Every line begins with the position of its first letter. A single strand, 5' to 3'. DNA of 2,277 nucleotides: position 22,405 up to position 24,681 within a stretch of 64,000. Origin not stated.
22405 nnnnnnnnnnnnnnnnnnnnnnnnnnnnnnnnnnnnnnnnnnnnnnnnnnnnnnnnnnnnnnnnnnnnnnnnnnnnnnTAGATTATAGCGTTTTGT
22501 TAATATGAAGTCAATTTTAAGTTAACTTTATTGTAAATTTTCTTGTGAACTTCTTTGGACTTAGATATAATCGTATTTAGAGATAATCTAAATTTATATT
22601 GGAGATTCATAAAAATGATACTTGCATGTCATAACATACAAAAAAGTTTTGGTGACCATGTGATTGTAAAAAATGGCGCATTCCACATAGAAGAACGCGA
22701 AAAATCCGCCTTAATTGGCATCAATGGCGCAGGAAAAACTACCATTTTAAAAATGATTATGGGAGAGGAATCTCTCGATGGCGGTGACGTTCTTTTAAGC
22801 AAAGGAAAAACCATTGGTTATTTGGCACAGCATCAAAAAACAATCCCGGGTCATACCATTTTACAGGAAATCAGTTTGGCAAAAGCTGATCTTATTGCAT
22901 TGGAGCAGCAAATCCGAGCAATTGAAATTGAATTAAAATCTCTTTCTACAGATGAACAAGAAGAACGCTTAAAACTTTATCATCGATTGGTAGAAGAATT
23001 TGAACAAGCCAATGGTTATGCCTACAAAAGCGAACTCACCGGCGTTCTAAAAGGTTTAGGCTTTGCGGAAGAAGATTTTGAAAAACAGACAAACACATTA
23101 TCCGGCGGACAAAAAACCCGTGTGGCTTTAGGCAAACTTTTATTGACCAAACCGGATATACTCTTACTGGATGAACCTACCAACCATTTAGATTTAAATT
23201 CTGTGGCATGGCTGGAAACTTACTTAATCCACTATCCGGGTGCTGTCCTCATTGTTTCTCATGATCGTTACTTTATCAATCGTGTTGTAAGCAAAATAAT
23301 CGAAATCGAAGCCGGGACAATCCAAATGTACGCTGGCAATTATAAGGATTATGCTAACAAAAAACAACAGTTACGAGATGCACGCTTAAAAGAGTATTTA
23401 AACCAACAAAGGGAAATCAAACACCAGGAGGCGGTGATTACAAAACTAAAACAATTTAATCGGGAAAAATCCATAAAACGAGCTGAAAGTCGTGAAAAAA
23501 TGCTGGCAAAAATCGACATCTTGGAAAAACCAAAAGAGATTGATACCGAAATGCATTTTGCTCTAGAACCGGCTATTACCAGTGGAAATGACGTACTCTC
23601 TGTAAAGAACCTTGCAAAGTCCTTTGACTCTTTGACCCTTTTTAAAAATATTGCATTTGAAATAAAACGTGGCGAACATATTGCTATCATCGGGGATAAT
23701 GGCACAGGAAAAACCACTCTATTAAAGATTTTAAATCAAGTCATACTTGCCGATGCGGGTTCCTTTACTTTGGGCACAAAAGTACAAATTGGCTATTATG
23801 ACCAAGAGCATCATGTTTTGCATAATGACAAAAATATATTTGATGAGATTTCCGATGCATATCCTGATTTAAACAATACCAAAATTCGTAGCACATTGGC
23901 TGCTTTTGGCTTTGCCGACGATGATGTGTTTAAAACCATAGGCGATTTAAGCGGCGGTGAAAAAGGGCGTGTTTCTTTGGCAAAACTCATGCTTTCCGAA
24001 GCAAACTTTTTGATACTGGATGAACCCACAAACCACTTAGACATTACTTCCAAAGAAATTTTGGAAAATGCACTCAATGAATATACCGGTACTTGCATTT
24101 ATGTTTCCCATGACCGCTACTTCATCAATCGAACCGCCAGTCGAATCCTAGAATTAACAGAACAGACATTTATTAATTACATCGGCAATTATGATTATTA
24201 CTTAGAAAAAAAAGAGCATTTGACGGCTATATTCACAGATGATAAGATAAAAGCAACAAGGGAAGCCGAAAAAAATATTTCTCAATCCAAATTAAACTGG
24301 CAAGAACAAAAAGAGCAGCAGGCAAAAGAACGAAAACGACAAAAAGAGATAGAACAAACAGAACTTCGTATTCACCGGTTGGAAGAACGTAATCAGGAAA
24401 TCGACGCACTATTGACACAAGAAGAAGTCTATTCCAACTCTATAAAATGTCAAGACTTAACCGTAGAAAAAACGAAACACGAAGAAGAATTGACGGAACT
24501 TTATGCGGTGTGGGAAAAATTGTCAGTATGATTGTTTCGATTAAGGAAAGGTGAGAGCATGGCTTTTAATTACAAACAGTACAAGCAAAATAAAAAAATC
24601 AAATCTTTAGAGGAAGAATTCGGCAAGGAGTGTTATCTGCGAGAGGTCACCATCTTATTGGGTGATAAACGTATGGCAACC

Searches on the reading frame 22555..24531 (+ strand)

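Call 10: search_protein_families(library=pfam, proteins=[window:22555-24531:+], max_evalue=0.00001)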
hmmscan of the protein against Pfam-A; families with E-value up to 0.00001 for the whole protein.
window:22555-24531:+ (658 aa): 7 families
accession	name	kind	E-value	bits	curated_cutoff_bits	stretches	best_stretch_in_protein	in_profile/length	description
PF00005.33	ABC_tran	-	3e-50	170.8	25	2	39-210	2-137/137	ABC transporter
PF12848.13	ABC_tran_Xtn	-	1.5e-19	70.3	25.9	1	249-335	1-85/85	ABC transporter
PF16326.10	ABC_tran_CTD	-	5.2e-12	46.2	32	1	592-657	3-68/69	ABC transporter C-terminal domain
PF13304.12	AAA_21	-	1.9e-08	35.2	27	0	377-425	3-26/304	AAA domain, putative AbiEii toxin, Type IV TA system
PF13175.12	AAA_15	-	3.9e-08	33.8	32.1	0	45-363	19-204/374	AAA ATPase domain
PF02463.25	SMC_N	-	1.4e-07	31.6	40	0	395-534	63-211/220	RecF/RecN/SMC N terminal domain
PF13555.12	AAA_29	-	1.9e-07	31.1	27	0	363-399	12-48/61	P-loop containing region of AAA domain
